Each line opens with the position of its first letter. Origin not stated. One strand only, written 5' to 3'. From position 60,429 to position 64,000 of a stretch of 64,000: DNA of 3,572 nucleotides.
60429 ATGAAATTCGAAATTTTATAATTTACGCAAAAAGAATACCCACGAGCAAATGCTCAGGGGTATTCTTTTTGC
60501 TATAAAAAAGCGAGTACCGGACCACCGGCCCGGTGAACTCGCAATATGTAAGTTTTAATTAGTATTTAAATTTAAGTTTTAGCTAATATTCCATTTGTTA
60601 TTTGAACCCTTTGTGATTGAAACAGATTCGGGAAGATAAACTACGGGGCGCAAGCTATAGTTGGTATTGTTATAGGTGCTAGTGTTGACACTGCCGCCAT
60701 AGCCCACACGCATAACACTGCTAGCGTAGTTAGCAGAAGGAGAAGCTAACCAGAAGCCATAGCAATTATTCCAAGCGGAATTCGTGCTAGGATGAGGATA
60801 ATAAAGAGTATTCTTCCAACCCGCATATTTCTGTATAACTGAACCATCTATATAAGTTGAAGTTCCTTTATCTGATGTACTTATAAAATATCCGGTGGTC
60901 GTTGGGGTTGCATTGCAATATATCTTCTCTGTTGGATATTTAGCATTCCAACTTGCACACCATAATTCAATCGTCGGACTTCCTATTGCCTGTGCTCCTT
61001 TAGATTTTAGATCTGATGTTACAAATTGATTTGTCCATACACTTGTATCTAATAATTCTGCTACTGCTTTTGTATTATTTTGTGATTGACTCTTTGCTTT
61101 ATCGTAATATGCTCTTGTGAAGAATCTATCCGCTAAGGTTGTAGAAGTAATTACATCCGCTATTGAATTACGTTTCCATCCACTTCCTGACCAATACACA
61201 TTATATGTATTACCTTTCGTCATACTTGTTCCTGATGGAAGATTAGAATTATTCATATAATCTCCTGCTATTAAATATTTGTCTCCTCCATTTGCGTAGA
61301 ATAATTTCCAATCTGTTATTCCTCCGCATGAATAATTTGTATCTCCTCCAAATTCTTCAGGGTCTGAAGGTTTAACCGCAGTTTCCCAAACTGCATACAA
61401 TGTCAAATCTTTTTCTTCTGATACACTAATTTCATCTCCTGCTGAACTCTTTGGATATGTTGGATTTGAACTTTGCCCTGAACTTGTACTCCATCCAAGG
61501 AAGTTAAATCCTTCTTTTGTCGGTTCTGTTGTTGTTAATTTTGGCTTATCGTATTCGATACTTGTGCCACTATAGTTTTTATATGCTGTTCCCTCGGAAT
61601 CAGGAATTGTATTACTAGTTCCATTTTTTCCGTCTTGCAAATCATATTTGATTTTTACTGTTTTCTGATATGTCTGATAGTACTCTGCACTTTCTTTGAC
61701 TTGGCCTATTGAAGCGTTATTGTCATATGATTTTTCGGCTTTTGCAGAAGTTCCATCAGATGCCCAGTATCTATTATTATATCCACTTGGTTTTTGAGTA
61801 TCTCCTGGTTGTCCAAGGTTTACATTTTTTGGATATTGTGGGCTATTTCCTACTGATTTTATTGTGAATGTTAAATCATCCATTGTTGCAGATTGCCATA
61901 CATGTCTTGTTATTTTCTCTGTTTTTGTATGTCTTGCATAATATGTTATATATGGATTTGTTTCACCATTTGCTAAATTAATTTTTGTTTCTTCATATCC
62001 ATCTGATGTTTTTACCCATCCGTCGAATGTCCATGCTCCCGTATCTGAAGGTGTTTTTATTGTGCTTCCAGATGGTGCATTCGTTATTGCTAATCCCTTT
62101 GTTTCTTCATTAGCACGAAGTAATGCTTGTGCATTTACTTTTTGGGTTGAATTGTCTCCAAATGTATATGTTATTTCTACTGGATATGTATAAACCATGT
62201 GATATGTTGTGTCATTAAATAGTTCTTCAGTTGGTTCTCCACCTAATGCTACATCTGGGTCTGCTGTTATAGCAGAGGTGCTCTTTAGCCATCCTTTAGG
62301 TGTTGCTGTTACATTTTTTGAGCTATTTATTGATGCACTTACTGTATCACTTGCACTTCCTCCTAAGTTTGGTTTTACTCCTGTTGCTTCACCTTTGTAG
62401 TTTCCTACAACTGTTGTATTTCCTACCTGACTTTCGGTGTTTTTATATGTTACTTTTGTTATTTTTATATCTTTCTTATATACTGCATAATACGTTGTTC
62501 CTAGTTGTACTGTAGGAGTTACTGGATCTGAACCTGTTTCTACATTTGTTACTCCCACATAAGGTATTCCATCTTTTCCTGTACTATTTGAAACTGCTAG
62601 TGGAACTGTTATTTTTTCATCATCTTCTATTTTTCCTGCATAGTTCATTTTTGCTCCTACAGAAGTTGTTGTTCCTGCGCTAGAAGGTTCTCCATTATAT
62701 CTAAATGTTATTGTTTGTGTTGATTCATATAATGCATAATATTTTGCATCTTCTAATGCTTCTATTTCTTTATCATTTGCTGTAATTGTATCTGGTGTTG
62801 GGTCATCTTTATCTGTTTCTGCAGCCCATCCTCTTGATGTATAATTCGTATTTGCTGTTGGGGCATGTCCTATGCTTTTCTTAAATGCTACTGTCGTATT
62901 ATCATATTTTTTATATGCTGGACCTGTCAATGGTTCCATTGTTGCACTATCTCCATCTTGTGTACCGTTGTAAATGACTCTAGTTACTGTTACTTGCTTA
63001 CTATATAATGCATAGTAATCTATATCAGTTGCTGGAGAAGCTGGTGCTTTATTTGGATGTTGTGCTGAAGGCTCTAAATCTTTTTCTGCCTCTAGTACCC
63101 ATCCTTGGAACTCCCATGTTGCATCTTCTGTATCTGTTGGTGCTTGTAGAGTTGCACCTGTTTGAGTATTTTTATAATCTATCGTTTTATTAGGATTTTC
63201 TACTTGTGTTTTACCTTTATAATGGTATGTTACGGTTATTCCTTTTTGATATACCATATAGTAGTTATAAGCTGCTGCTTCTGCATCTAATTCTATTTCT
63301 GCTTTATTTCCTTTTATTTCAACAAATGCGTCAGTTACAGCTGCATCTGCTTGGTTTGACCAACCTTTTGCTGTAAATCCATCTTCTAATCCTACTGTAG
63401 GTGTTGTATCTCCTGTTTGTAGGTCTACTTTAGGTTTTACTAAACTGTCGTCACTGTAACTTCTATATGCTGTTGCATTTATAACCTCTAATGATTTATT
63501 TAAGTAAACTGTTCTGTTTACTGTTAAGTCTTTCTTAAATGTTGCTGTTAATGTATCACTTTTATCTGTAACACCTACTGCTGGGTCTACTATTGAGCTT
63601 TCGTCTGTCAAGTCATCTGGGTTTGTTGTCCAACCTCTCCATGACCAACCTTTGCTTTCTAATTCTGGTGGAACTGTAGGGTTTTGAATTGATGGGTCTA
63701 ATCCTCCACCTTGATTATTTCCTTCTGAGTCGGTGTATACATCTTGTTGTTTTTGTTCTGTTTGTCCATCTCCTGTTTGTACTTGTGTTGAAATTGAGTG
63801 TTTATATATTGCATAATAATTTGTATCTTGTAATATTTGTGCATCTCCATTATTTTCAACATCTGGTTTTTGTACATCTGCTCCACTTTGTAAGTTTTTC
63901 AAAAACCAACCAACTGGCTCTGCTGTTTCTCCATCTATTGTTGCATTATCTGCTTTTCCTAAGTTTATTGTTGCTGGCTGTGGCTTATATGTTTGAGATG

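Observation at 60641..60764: The VR is best explained by cassette A2, with a possibly mosaic 5' part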

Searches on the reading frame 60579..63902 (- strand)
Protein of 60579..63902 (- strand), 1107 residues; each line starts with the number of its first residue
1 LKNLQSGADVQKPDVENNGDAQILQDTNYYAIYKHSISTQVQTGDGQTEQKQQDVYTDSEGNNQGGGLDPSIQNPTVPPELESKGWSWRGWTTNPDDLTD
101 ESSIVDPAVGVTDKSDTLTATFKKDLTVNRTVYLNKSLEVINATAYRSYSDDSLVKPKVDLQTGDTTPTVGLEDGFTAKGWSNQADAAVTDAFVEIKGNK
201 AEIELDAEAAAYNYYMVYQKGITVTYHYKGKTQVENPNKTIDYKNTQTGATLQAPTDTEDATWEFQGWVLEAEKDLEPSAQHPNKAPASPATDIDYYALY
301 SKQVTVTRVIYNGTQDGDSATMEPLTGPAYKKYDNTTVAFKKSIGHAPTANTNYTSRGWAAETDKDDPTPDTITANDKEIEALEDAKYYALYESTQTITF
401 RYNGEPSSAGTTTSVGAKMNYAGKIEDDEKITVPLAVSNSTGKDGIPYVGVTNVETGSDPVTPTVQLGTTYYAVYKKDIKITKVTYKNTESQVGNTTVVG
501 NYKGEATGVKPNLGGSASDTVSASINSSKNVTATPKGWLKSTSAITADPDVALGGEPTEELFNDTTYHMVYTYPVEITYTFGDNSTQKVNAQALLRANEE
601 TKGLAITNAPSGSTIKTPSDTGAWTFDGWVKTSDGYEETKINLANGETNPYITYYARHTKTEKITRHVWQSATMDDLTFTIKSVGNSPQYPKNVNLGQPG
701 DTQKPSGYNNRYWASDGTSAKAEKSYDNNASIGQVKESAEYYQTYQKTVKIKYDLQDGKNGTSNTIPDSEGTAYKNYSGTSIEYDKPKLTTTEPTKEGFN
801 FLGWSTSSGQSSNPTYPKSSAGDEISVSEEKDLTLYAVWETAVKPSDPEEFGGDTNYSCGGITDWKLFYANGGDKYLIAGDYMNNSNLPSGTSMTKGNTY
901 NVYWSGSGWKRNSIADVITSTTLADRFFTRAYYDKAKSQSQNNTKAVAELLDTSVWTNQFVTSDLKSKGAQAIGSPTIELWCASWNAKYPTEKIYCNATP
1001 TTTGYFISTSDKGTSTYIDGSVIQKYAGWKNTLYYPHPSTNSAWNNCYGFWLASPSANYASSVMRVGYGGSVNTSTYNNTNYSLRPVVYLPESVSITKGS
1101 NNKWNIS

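Call 10: search_protein_families(library=pfam, proteins=[window:60579-63902:-], max_evalue=0.01)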
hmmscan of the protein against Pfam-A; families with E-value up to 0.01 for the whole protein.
window:60579-63902:- (1107 aa): 1 family
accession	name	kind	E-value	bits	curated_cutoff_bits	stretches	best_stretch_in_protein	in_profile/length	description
PF09479.16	Flg_new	-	3.6e-05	24.2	27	1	778-838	13-65/65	Listeria-Bacteroides repeat domain (List_Bact_rpt)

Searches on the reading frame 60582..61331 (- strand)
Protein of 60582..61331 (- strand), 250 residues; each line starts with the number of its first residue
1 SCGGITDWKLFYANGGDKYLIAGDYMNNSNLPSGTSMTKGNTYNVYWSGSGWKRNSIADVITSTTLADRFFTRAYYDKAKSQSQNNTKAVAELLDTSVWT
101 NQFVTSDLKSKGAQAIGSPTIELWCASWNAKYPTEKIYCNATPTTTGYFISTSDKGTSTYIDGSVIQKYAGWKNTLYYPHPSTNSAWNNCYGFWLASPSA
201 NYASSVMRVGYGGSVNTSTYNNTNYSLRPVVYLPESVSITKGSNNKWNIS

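Call 18: find_homologous_proteins(query=window:60582-61331:-, max_evalue=0.00001)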
Query window:60582-61331:- (250 aa): 72 proteins with E <= 0.00001 among 504 candidates.
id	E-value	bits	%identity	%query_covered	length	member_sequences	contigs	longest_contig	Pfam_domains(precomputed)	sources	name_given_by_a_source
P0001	4.2e-44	169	41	98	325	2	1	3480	-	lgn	-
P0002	1.2e-40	158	40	94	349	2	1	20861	-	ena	-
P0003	2.3e-39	154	42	94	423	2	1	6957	PF19789.7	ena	-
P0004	1.1e-38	151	41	94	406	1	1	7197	-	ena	-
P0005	1.8e-38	151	41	93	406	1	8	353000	-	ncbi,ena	-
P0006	3.7e-38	150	39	93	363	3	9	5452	-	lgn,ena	-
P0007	6.7e-38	149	39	93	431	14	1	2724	-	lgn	-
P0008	2.8e-36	143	40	93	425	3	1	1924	-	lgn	-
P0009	3.2e-36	143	38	96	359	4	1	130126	-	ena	-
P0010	1.6e-35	141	38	94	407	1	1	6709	-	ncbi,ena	-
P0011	2.2e-35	141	38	93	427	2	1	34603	-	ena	-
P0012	2.8e-35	140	41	94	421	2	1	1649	PF19789.7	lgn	-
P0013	3.6e-35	140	37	94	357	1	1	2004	-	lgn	-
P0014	4.7e-35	139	39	96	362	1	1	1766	-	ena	-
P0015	4.8e-35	139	37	93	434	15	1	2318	-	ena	-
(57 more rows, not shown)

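Call 60: search_protein_families(library=ncbifam, proteins=[window:60582-61331:-], max_evalue=0.001)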
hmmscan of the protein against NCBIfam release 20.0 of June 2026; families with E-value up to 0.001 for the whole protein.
window:60582-61331:- (250 aa): 0 families

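Call 61: search_solved_structures(query=window:60582-61331:-, max_evalue=1)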
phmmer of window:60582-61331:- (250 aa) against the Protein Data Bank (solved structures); distinct sequences matched with E-value up to 1: 3.
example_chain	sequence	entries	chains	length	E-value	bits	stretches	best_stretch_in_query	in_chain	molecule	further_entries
6ist_A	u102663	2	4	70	0.19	14.5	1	186-230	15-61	Lysin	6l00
8a6t_B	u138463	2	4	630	0.5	13.1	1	93-170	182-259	Electron bifurcating hydrogenase subunit HydB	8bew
3ag7_A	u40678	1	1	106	0.92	12.2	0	43-74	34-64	Putative uncharacterized protein F9E10.5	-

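Call 66: predict_structure(alignment_id=A2)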
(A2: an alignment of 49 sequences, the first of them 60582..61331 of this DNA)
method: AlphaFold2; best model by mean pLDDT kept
length: 250 residues; sequences in the alignment: 49
mean_pLDDT: 92.6   pTM: 0.91
mean pLDDT of the five models: 92.6, 92.3, 92.3, 91.4, 91.1
residues with pLDDT >= 90: 193; 70-90: 54; 50-70: 3; < 50: 0
segments of 3 or more residues with pLDDT < 50: none
pLDDT, mean of each block of 10 residues (from residue 1): 81 95 97 96 96 90 88 86 92 97 93 97 97 94 86 84 96 97 96 96 95 97 98 92 78
secondary structure, 60 per line:
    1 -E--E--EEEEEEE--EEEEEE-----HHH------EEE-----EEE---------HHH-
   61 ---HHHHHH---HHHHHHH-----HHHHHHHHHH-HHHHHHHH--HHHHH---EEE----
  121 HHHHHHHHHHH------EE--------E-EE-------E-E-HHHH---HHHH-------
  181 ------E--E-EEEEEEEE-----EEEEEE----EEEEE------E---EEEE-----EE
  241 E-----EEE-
elements in order: E8-14 E17-22 E37-39 E45-47 H64-69 H73-79 H85-94 H96-103 H106-110 E114-116 H121-131 H163-166 H170-173 E192-199 E205-210 E215-219 E230-233 E239-241 E247-249

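Call 68: fold_search(model_id=the predicted structure, library=pdb)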
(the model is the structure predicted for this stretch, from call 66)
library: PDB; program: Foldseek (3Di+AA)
matches with E <= 10: 179; with E <= 0.001: 0
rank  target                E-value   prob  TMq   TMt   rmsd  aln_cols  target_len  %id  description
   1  9qa6                  1.3e-03  0.89  0.37  0.14  11.8       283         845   12  Cryo-EM structure of Thomasclavelia ramosa IgA peptidase (IgAse) active site mutant (S32-N876) (released 2025-06-25)
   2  4eps                  3.3e-01  0.08  0.23  0.15  11.3       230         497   11  Crystal structure of a fimbrial protein (BACOVA_04982) from Bacteroides ovatus ATCC 8483 at 1.85 A resolution (released 2012-06-13)
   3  9r68_I                1.2e+00  0.01  0.09  0.04  16.6       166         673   10  CPS secretion pathway Wza-Wzc_C1 (Conf 2) (released 2026-03-04)
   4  9r62_K                1.2e+00  0.01  0.08  0.04  16.8       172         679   11  CPS co-polymerase Wzc_C1 (released 2026-03-04)
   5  2p6y                  1.9e+00  0.03  0.08  0.14  12.2        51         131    8  X-ray structure of the protein Q9KM02_VIBCH from Vibrio cholerae at the resolution 1.63 A. Northeast Structural Genomics (released 2007-06-05)
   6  7vul_B                2.0e+00  0.01  0.06  0.03  14.4        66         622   17  Structure of Klebsiella Phage P560 depolymerase (released 2022-11-16)
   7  9boy_A                2.0e+00  0.00  0.07  0.06  16.0       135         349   12  Cryo-EM structure of human Glycine Receptor apha3-beta heteromer with glycine in nanodisc (released 2025-05-14)
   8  6glx_A                2.2e+00  0.01  0.06  0.10  10.7        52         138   15  Structure of galectin-10 in complex with the Fab fragment of a Charcot-Leyden crystal solubilizing antibody, 4E8 (released 2019-06-05)
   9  9i2q_E                2.3e+00  0.01  0.09  0.05  15.5       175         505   10  Wzc-K540M-3YE MgADP C1 (released 2025-04-30)
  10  9i2q_B                2.3e+00  0.01  0.09  0.05  15.5       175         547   10  Wzc-K540M-3YE MgADP C1 (released 2025-04-30)
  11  9i2q_C                2.3e+00  0.01  0.09  0.05  15.5       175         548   10  Wzc-K540M-3YE MgADP C1 (released 2025-04-30)
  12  3k4a_A                2.5e+00  0.02  0.09  0.05  11.6        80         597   16  Crystal structure of selenomethionine substituted E. coli beta-glucuronidase (released 2010-11-17)
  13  6glx_B                2.5e+00  0.01  0.06  0.10  10.6        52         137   15  Structure of galectin-10 in complex with the Fab fragment of a Charcot-Leyden crystal solubilizing antibody, 4E8 (released 2019-06-05)
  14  1lcl                  3.4e+00  0.01  0.06  0.10  11.8        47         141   19  CHARCOT-LEYDEN CRYSTAL PROTEIN (released 1997-01-11)
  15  7nhr_B                3.4e+00  0.01  0.10  0.05  14.9       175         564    7  Putative transmembrane protein Wzc K540M C1 (released 2021-08-25)
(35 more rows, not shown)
